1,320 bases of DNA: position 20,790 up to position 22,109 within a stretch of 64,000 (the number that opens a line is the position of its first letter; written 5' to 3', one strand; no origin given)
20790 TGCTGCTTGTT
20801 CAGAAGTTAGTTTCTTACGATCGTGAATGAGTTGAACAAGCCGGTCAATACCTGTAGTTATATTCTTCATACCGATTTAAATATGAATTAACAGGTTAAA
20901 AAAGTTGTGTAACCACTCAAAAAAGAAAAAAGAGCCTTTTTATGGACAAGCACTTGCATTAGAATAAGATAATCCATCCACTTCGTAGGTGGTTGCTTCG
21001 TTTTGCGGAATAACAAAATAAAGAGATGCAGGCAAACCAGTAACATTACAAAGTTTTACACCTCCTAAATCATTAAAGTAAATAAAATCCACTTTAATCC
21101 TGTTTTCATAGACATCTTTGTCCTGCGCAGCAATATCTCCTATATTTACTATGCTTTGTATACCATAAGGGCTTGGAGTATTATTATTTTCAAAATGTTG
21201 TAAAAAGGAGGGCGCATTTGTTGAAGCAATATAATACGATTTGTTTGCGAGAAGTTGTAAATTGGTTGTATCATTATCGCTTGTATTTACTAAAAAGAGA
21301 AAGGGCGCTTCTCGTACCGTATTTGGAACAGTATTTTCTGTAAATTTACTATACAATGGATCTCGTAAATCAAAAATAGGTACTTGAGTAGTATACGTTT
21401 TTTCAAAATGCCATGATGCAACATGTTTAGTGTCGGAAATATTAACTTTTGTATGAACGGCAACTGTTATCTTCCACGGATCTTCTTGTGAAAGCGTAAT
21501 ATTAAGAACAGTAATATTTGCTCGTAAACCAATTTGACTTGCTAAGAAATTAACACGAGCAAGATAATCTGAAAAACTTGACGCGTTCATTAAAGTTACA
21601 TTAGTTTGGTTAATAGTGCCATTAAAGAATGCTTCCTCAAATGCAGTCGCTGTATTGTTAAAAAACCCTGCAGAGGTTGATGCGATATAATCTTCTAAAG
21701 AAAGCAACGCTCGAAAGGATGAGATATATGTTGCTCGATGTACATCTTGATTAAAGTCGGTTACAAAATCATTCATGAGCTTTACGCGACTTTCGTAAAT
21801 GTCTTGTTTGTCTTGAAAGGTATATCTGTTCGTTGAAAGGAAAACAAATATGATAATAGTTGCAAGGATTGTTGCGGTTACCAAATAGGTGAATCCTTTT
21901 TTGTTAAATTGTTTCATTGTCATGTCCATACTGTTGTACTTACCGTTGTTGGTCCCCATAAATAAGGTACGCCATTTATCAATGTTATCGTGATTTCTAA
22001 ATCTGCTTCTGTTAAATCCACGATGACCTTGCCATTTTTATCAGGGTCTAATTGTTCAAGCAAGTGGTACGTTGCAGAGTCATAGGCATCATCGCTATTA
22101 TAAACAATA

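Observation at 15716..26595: Eleven-gene single-strand type-IV-pilus-like locus with a 909-aa vWA-domain pilin-like adhesin and heavy N-glycosylation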

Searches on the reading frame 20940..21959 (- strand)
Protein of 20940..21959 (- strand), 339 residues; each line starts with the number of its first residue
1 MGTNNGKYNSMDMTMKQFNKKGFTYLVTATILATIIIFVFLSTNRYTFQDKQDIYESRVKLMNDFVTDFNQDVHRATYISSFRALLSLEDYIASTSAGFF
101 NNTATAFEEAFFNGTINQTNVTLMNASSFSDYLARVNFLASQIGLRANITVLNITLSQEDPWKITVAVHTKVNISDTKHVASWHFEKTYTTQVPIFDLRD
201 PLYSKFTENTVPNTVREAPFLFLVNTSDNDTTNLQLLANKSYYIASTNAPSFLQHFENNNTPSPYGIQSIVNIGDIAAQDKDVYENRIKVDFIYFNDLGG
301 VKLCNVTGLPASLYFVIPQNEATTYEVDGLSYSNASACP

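Call 3: search_protein_families(library=pfam, proteins=[window:20940-21959:-], max_evalue=0.1)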
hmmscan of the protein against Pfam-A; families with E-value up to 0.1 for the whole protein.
window:20940-21959:- (339 aa): 0 families

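Call 4: search_protein_families(library=ncbifam, proteins=[window:20940-21959:-], max_evalue=0.1)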
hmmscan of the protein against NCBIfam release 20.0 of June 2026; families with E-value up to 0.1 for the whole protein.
window:20940-21959:- (339 aa): 1 family
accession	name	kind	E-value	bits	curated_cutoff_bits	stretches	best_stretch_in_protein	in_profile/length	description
NF053669.1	bindosome_BasA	exception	0.023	14.9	230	1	239-298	43-98/136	bindosome assembly system protein BasA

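Call 64: search_solved_structures(query=A4, max_evalue=1, show_alignments=1)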
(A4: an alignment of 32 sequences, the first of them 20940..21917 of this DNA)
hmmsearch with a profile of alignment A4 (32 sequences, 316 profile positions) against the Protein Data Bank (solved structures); distinct sequences matched with E-value up to 1: 3.
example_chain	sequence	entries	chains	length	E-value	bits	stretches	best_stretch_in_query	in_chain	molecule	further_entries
7r0t_A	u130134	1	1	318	0.3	13.1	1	228-281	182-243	Exonuclease ExnV1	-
3ujm_A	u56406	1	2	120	0.7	11.9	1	221-254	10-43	Rasputin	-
5drv_A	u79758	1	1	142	0.96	11.4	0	221-248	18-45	Ras GTPase-activating protein-binding protein 2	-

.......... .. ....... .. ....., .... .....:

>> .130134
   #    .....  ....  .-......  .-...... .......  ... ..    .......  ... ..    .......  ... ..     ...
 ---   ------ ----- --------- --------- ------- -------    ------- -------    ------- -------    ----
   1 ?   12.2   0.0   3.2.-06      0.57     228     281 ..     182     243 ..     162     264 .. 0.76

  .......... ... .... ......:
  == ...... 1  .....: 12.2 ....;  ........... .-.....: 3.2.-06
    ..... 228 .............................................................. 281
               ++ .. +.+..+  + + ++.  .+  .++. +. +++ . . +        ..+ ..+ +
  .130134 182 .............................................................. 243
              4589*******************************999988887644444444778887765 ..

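Call 84: find_homologous_proteins(query=A4)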
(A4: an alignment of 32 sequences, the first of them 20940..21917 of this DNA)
Query A4 (32 sequences) (325 aa, profile of the alignment): 331 proteins with E <= 0.001 among 3936 candidates; the best 120 are listed.
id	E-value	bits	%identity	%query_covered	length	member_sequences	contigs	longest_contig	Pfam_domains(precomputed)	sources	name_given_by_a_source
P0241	2.5e-125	436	33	85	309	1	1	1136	-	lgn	-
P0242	4.2e-125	435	36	97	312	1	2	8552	-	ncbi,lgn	-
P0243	7.0e-125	434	30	96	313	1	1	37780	-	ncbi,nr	ncbi:hypothetical protein HYX04_05290 [Candidatus Woesearchaeota archaeon]|nr:hypothetical protein [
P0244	7.7e-125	434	32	96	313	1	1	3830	-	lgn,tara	tara:strand:- start:6657 stop:7598 length:942 start_codon:yes stop_codon:yes gene_type:complete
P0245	1.6e-124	433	32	95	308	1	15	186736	-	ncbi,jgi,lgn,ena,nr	ncbi:hypothetical protein CMO83_00505 [Candidatus Woesearchaeota archaeon]|nr:hypothetical protein [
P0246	2.2e-124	432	33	95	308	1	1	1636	-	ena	-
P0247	2.5e-124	432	35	96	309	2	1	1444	-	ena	-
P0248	3.0e-124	432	31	85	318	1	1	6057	-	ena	-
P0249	5.6e-124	431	32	85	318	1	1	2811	-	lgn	-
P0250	5.9e-124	431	32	86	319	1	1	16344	-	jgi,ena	-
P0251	6.0e-124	431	32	96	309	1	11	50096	-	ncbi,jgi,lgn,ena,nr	ncbi:hypothetical protein J4448_03135 [Candidatus Woesearchaeota archaeon]|nr:hypothetical protein [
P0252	7.8e-124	431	32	96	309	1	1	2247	-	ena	-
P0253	7.9e-124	431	34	86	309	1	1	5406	-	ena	-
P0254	8.4e-124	431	35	85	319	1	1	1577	-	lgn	-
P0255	1.0e-123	430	34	85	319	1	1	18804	-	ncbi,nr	ncbi:hypothetical protein HYX06_03910 [Candidatus Woesearchaeota archaeon]|nr:hypothetical protein [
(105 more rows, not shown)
